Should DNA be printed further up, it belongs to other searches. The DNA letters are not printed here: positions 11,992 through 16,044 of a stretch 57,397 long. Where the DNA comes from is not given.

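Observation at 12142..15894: PolC without its proofreading exonuclease domain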

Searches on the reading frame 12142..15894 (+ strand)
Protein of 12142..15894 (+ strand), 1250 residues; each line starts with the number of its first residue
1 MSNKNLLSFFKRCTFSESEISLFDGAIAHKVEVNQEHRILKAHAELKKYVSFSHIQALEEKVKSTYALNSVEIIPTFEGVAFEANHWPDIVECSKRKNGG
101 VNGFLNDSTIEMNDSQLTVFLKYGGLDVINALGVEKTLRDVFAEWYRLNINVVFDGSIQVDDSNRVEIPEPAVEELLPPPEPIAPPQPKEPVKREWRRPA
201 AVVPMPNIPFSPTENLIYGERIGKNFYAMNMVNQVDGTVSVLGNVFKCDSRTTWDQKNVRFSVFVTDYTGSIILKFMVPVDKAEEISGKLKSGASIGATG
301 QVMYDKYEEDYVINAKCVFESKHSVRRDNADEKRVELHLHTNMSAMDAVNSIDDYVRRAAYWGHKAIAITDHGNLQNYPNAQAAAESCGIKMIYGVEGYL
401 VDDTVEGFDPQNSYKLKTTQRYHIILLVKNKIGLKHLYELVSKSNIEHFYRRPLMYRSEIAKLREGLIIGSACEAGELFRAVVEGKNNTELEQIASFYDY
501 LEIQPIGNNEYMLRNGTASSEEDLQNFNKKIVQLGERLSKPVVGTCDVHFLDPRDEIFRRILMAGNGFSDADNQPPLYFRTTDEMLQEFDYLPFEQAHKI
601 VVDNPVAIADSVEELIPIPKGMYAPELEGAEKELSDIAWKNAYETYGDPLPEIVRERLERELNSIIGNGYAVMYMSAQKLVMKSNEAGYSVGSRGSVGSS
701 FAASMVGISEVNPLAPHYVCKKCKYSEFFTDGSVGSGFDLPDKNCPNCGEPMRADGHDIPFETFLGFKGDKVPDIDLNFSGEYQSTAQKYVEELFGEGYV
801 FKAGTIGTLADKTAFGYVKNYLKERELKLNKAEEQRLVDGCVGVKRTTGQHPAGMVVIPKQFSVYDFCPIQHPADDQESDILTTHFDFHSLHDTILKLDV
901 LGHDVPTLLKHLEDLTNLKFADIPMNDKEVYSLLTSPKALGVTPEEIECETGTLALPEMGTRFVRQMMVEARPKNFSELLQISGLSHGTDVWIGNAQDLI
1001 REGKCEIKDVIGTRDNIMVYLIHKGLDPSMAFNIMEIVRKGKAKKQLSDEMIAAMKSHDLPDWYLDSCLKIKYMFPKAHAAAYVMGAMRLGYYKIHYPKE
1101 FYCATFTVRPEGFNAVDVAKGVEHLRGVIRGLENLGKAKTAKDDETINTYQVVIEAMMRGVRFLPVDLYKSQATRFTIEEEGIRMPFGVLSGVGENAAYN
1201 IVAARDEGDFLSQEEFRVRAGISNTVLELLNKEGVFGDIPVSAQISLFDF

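Call 3: search_protein_families(library=pfam, proteins=[window:12142-15894:+], max_evalue=0.1)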
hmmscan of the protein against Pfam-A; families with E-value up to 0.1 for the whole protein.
window:12142-15894:+ (1250 aa): 9 families
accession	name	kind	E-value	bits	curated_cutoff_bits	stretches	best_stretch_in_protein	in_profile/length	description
PF07733.18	DNA_pol3_alpha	-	9e-55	186.5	23.9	2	633-823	2-152/260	Bacterial DNA polymerase III alpha NTPase domain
PF02811.25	PHP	-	2.5e-33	116.2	26.4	1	336-498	1-148/164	PHP domain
PF17657.6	DNA_pol3_finger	-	1.9e-25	89.6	22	1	906-1055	2-162/166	Bacterial DNA polymerase III alpha subunit finger domain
PF14579.12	HHH_6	-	5.8e-14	52.5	25.6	1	1160-1239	1-83/90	Helix-hairpin-helix motif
PF11490.13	DNA_pol3_a_NII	-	0.00018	21.8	26.3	1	86-156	2-74/117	DNA polymerase III polC-type N-terminus II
PF01336.31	tRNA_anti-codon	-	0.0018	18.6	27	1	256-316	13-70/75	OB-fold nucleic acid binding domain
PF14480.11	DNA_pol3_a_NI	-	0.0058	17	22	1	14-66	10-62/72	DNA polymerase III polC-type N-terminus I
PF12836.13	HHH_3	-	0.0067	16.9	27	1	1190-1230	19-60/65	Helix-hairpin-helix motif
PF14149.11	YhfH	-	0.052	13.8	27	0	740-752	11-23/37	YhfH-like protein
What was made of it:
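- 12142..13116 (+): PolC-specific N-terminal domains and OB fold (aa 1-325). Weak Pfam hits to DNA_pol3_a_NI (aa 14-66), NII (aa 86-156) and the OB fold (aa 256-316) (call 3).
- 14002..15870 (+): Polymerase core (palm, thumb, fingers) and tandem HhH. Catalytic D774 and D776 (PDIDLNF) and D899; Cys4 cluster C720, C723, C745, C748. Pfam DNA_pol3_alpha, finger and HHH_6 (call 3).
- On PolC-type DNA polymerase III alpha: Weak Pfam N-I, N-II and OB hits at aa 14-316, ahead of PHP at aa 336 (call 3).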

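Call 4: search_protein_families(library=ncbifam, proteins=[window:12142-15894:+], max_evalue=0.01)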
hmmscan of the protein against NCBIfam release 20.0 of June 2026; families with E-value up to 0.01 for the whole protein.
window:12142-15894:+ (1250 aa): 20 families
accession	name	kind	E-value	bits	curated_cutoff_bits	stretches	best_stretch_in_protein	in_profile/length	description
NF001688.0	PRK00448.1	equivalog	0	1506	873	2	413-1249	606-1445/1445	PolC-type DNA polymerase III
TIGR01405.1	polC_Gram_pos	equivalog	0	1369.6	1043.45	2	413-1248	372-1211/1211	DNA polymerase III subunit alpha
TIGR00594.1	polc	superfamily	1.2e-70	238.7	434.35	4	335-715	2-382/1022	DNA polymerase III subunit alpha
NF005298.0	PRK06826.1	equivalog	2e-69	234.4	1260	4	333-715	4-380/1151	DNA polymerase III subunit alpha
NF004226.0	PRK05673.1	equivalog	1.1e-61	208.9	1002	4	333-715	5-385/1146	DNA polymerase III subunit alpha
NF005617.0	PRK07374.1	equivalog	4.4e-42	144.1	1653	1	335-715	4-391/1170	DNA polymerase III subunit alpha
NF004225.0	PRK05672.1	subfamily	5.4e-40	137.3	939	4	335-715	7-374/1047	error-prone DNA polymerase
NF007079.0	PRK09532.1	equivalog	2.2e-33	115.5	1525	1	335-715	4-389/876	DNA polymerase III subunit alpha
NF005377.0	PRK06920.1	equivalog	2.3e-31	108.5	1806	1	335-718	4-368/1108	DNA polymerase III subunit alpha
NF005516.0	PRK07135.1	equivalog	2e-21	75.9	1084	1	1072-1104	675-707/974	DNA polymerase III DnaE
NF005582.0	PRK07279.1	equivalog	2.7e-15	55.5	1279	1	336-399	4-67/1033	DNA polymerase III subunit alpha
NF004550.0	PRK05898.1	equivalog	2.4e-08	32.6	1182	0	838-943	428-534/971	DNA polymerase III subunit alpha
NF041577.1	nside_bi_sphtase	equivalog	4.5e-08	32.6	400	1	334-397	3-64/276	3',5'-nucleoside bisphosphate phosphatase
NF005616.0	PRK07373.1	equivalog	1e-05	24.3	646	1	1141-1219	73-149/449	DNA polymerase III subunit alpha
NF004981.0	PRK06361.1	equivalog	2.7e-05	23.6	117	1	335-397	2-70/217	histidinol phosphate phosphatase domain-containing protein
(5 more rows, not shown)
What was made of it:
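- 12142..15894 (+): polC gene, 1250 aa, naturally lacking the DnaQ-type Exo domain. NCBIfam PolC equivalog 1506 bits against a cutoff of 873 (call 4).
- On PolC-type DNA polymerase III alpha: NF001688 scores 1506 bits (cutoff 873) and TIGR01405 scores 1369.6 bits (cutoff 1043) (call 4). About 185 profile positions are skipped (call 4).
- Checked: The second maps aa 413-1249 onto profile positions 606-1445, so roughly 185 profile positions are skipped (call 4).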

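Call 5: search_solved_structures(query=window:12142-15894:+, show_alignments=1)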
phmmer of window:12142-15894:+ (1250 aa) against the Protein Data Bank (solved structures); distinct sequences matched with E-value up to 0.001: 13.
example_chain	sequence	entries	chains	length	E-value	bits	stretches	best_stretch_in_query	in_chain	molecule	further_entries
3f2b_A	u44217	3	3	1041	0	1122.3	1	239-1249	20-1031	DNA-directed DNA polymerase III alpha chain | GEOBACILLUS KAUSTOPHILUS DNA POLC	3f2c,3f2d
9qpc_A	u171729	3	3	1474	0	1111.7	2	412-1249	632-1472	DNA polymerase III PolC-type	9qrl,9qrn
4jom_A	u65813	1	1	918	1.3e-32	115.6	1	333-714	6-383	DNA polymerase III subunit alpha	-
2hnh_A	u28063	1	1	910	3.2e-29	104.4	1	333-714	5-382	DNA polymerase III alpha subunit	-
2hqa_A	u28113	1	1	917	3.4e-29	104.3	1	333-714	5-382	DNA polymerase III alpha subunit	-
5m1s_A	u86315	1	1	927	3.6e-29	104.2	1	333-714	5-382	DNA polymerase III subunit alpha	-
5fku_A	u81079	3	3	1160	1.7e-28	102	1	333-714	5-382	DNA POLYMERASE III SUBUNIT ALPHA | DNA POLYMERASE III ALPHA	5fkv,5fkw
2hpi_A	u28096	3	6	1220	2e-24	88.6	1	334-573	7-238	DNA polymerase III alpha subunit | DNA polymerase III subunit alpha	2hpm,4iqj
5lew_A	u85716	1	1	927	6.6e-24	86.8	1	335-717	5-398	DNA polymerase III subunit alpha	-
7pu7_A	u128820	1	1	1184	1.3e-23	85.9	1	330-717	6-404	DNA polymerase III subunit alpha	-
3e0d_A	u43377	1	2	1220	2.7e-23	84.8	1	334-491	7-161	DNA polymerase III subunit alpha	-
4gx8_A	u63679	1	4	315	1.3e-14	56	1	331-599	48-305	DNA polymerase III subunit epsilon,DNA polymerase III subunit alpha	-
4gx9_A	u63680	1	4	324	1.4e-14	55.9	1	331-599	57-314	DNA polymerase III subunit epsilon,DNA polymerase III subunit alpha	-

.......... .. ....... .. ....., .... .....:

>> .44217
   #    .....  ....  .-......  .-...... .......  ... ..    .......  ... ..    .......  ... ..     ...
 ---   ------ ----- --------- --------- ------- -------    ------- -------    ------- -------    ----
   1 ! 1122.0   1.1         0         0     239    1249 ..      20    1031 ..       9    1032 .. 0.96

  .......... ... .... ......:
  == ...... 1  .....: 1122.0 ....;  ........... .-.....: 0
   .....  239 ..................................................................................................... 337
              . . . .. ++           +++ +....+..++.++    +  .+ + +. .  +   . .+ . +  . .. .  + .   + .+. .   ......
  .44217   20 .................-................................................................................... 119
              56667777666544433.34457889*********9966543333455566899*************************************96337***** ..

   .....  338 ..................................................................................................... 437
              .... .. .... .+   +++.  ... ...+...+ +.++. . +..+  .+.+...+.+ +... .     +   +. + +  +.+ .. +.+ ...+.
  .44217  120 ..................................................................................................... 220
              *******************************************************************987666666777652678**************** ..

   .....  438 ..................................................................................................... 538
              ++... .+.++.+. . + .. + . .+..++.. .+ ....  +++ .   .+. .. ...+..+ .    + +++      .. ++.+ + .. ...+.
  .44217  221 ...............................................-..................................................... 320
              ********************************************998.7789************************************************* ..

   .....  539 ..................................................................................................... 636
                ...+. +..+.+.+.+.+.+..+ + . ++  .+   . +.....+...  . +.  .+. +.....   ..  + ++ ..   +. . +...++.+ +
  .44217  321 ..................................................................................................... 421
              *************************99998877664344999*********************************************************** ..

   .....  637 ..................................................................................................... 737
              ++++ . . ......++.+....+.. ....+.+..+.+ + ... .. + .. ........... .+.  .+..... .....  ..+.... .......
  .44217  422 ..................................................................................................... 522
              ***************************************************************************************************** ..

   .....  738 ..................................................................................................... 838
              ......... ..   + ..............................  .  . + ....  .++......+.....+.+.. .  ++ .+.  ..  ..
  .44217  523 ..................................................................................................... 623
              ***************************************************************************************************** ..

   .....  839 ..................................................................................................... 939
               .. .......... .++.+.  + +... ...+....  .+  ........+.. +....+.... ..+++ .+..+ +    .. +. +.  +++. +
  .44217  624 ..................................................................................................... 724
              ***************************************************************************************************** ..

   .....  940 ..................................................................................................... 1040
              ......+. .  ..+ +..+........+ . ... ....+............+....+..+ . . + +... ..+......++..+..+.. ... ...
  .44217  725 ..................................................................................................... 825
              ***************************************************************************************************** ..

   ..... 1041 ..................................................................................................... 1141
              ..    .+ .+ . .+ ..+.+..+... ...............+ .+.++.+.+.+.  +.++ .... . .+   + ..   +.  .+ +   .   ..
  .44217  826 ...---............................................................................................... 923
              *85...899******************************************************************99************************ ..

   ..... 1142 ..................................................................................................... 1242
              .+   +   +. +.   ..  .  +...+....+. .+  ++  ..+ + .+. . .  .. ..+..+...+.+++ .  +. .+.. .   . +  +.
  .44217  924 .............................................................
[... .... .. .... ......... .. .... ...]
